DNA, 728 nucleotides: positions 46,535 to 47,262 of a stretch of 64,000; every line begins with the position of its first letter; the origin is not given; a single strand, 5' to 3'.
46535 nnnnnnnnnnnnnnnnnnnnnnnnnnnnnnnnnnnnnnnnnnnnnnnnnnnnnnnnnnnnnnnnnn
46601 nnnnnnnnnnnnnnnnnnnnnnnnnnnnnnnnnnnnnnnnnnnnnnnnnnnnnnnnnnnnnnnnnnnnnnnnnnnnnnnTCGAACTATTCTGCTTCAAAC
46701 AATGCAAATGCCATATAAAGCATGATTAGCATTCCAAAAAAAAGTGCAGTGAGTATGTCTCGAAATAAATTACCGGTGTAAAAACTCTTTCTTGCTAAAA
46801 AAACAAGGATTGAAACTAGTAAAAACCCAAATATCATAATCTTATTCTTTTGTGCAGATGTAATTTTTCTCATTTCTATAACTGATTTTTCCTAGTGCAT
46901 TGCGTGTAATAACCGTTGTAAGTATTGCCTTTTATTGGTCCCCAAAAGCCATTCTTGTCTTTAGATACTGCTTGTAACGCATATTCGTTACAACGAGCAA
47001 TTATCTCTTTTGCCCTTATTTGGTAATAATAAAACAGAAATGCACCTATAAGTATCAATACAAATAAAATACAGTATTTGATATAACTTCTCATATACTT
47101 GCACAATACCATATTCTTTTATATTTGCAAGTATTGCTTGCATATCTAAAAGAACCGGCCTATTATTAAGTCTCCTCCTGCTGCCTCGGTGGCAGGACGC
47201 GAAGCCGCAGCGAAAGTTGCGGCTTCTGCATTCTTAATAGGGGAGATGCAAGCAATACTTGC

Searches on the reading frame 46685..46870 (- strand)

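Call 6: search_protein_families(library=pfam, max_evalue=1, proteins=[window:46685-46870:-])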
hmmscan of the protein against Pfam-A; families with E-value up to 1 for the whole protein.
window:46685-46870:- (61 aa): 1 family
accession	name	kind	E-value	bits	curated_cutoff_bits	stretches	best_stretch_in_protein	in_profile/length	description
PF05739.25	SNARE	-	0.17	12.3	26.8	1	2-25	30-53/53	SNARE domain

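Call 7: search_protein_families(library=phrogs, max_evalue=1, proteins=[window:46685-46870:-])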
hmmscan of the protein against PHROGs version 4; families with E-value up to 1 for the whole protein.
window:46685-46870:- (61 aa): 4 families
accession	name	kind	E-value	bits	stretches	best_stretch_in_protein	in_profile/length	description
phrog_10292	-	unknown function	0.07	14.1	1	2-58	30-82/136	-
phrog_21870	-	unknown function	0.15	13.5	1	7-58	12-63/108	-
phrog_36897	-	unknown function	0.39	12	1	11-59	17-66/69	-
phrog_5976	-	unknown function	0.56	11.4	1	11-30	5-24/78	-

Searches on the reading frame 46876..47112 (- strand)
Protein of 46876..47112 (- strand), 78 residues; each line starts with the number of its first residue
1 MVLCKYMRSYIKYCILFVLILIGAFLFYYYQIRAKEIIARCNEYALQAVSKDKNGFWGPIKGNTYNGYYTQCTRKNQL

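Call 6: search_protein_families(library=pfam, max_evalue=1, proteins=[window:46876-47109:-])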
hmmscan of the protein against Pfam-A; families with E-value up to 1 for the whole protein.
window:46876-47109:- (77 aa): 0 families

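Call 7: search_protein_families(library=phrogs, max_evalue=1, proteins=[window:46876-47109:-])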
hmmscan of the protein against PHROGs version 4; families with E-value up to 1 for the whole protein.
window:46876-47109:- (77 aa): 2 families
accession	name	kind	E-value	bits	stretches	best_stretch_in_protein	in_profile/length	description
phrog_15562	-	unknown function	0.087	13.3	1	4-50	5-52/215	-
phrog_15792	-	unknown function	0.15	13.3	1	6-39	78-108/117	-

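Call 109: list_cluster_members(proteins=[window:46876-47112:-, window:46876-47094:-, window:46685-46873:-, window:47415-47504:+, window:50944-51153:+, window:41511-46676:+, window:49885-50802:-, window:51269-51400:-])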
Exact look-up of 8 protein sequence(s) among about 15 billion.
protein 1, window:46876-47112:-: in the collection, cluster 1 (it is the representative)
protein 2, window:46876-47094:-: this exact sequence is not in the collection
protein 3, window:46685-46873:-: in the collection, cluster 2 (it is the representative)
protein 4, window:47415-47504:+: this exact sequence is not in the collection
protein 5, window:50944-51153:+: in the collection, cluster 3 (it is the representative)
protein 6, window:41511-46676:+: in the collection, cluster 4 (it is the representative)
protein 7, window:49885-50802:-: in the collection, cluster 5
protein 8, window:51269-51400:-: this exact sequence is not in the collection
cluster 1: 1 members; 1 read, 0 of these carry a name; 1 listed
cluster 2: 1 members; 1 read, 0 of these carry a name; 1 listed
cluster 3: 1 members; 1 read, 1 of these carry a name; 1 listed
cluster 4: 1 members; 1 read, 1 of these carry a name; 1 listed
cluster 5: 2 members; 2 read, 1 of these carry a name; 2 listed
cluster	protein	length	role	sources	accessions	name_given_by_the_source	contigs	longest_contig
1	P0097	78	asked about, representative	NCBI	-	-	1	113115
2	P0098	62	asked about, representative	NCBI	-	-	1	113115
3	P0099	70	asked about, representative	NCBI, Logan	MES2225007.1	MAG: hypothetical protein V4478_03395 [Patescibacteria group bacterium]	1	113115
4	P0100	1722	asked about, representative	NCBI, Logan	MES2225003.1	MAG: hypothetical protein V4478_03375 [Patescibacteria group bacterium]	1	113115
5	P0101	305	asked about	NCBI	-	-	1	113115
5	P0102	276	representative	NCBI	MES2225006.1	MAG: tyrosine-type recombinase/integrase [Patescibacteria group bacterium]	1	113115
